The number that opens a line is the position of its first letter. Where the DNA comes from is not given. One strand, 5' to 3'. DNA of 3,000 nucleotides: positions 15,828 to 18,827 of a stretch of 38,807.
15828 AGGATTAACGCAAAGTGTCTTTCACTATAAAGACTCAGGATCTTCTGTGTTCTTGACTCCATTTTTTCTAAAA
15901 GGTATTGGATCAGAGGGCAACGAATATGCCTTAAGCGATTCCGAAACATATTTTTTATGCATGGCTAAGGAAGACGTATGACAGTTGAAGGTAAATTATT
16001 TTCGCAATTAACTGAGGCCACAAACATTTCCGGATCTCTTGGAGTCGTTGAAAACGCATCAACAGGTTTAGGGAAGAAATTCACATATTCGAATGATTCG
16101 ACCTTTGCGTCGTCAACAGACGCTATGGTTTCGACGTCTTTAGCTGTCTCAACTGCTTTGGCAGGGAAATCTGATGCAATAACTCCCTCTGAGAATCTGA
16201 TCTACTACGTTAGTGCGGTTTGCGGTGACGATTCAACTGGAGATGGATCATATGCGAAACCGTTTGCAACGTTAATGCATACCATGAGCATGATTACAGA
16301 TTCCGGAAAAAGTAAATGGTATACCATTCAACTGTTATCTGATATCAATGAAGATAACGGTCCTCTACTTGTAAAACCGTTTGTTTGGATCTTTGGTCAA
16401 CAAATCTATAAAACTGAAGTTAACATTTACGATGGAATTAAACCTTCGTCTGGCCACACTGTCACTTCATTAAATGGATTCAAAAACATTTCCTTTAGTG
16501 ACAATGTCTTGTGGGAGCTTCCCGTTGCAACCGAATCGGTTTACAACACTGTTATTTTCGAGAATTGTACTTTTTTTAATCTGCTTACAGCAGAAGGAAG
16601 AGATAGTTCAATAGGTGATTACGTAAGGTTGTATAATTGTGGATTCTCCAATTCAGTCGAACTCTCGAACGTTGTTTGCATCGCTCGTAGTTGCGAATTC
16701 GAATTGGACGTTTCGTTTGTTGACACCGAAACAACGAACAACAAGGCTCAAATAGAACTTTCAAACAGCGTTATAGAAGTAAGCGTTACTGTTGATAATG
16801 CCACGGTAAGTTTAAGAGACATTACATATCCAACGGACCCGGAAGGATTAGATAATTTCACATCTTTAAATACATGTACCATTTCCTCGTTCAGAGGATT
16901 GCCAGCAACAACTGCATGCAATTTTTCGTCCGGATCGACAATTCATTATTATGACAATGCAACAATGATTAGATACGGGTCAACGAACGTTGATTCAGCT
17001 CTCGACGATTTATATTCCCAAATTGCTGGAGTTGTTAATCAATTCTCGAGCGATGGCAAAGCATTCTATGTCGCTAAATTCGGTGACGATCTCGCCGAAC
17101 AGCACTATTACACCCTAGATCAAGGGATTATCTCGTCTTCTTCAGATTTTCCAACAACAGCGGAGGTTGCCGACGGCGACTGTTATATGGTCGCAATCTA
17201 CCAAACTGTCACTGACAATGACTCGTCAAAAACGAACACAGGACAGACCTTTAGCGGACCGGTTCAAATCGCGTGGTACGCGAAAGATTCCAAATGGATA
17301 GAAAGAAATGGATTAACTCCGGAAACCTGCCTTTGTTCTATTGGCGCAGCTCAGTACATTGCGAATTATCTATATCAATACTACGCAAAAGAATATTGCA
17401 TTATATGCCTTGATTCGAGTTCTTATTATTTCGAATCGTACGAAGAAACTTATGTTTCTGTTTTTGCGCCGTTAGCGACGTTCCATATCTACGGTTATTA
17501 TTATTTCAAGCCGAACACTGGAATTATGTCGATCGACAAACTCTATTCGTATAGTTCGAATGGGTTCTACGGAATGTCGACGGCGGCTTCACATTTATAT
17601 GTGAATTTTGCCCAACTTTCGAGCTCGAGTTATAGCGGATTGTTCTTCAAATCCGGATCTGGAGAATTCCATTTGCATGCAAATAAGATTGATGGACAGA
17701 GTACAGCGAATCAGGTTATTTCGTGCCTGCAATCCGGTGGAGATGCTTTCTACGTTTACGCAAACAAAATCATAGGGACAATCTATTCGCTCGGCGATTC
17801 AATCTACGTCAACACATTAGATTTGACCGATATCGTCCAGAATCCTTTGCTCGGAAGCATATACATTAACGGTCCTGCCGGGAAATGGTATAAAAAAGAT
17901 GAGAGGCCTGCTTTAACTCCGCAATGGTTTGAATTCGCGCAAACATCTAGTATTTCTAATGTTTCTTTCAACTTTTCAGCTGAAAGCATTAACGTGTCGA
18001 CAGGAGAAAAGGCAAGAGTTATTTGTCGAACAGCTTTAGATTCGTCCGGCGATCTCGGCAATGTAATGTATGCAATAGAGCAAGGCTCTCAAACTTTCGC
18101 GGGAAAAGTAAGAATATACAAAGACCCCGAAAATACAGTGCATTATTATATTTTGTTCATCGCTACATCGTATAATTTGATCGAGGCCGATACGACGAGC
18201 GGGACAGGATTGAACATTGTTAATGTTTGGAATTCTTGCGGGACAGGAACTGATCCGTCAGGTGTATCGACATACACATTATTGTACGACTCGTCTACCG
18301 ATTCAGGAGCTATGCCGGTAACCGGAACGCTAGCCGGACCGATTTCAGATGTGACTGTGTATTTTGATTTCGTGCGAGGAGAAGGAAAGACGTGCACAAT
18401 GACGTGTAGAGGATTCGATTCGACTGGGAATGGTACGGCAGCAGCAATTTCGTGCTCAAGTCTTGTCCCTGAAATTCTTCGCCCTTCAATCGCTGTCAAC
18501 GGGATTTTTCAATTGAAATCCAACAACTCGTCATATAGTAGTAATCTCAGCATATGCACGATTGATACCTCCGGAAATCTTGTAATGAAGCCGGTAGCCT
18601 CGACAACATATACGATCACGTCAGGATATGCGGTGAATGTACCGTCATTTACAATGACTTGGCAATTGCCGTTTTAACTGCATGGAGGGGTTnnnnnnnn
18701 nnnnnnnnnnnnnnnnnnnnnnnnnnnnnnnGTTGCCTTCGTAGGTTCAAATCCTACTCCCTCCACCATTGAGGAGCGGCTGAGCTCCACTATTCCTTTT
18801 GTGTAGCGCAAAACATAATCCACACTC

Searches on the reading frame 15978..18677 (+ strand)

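Call 10: search_protein_families(library=phrogs, proteins=[window:15978-18677:+], max_evalue=0.001)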
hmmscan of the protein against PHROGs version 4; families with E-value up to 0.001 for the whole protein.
window:15978-18677:+ (899 aa): 1 family
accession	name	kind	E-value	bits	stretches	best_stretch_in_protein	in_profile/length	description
phrog_4577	-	tail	0.00012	22.4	1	71-106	118-153/340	tail protein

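Call 11: search_protein_families(library=pfam, proteins=[window:15978-18677:+], max_evalue=0.001)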
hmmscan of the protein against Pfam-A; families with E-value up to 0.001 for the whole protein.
window:15978-18677:+ (899 aa): 0 families
